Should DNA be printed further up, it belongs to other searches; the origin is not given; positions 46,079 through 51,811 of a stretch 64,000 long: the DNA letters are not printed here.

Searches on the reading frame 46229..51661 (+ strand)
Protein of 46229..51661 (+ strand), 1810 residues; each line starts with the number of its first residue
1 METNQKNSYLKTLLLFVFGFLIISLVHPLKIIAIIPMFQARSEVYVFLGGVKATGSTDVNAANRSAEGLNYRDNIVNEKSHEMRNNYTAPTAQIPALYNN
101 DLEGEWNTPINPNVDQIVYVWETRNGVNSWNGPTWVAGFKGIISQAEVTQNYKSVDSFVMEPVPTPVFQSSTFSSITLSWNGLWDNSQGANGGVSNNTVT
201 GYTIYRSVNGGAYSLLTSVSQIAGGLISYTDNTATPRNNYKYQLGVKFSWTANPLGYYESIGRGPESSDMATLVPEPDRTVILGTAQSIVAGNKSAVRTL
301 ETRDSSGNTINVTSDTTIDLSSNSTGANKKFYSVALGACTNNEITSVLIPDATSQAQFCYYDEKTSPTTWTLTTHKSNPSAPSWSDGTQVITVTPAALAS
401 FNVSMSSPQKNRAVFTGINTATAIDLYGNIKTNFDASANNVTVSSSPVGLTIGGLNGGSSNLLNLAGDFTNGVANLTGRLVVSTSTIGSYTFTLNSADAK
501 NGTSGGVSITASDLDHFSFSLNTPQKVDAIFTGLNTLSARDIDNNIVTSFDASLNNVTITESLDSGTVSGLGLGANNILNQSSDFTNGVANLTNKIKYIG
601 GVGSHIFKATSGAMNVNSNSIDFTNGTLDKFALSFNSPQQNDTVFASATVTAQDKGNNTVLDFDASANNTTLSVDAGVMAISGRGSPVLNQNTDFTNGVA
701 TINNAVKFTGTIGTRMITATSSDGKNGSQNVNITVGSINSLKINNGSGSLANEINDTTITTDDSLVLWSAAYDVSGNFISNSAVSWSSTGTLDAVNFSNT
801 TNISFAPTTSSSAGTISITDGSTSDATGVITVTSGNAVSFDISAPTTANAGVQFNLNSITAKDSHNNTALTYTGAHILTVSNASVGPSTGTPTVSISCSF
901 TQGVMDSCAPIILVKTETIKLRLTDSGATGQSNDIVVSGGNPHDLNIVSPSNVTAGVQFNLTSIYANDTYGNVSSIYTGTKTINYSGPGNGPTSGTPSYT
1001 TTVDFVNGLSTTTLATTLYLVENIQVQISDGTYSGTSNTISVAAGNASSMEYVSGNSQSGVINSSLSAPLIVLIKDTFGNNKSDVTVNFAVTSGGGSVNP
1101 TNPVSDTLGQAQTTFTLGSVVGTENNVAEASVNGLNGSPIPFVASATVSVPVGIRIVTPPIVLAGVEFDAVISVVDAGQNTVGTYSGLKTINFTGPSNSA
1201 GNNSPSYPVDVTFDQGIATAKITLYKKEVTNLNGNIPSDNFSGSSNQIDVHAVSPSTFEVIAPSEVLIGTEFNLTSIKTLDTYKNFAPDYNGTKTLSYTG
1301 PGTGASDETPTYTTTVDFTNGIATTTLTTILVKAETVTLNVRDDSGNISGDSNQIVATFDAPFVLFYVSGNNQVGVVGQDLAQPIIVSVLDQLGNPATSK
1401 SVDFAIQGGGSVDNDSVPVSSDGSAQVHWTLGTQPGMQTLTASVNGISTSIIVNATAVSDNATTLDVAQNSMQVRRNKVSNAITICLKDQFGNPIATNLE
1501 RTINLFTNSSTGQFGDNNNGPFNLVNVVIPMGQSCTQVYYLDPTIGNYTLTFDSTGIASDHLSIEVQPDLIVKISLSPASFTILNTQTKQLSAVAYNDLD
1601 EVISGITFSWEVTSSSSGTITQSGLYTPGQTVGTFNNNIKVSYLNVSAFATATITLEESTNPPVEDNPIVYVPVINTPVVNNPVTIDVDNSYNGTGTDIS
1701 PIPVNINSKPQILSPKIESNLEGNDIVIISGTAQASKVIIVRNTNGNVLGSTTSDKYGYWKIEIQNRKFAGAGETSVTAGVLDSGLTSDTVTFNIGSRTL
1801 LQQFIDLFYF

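Call 71: search_protein_families(library=pfam, proteins=[window:46229-51661:+], max_evalue=0.001)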
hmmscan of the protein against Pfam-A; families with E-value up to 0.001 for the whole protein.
window:46229-51661:+ (1810 aa): 2 families
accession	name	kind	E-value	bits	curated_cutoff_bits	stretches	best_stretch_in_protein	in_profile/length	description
PF02369.22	Big_1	-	1.6e-05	25.4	34.9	1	1061-1117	12-68/93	Bacterial Ig-like domain (group 1)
PF17936.7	Big_6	-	0.00016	22.3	27.6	1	1727-1778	15-65/83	Bacterial Ig domain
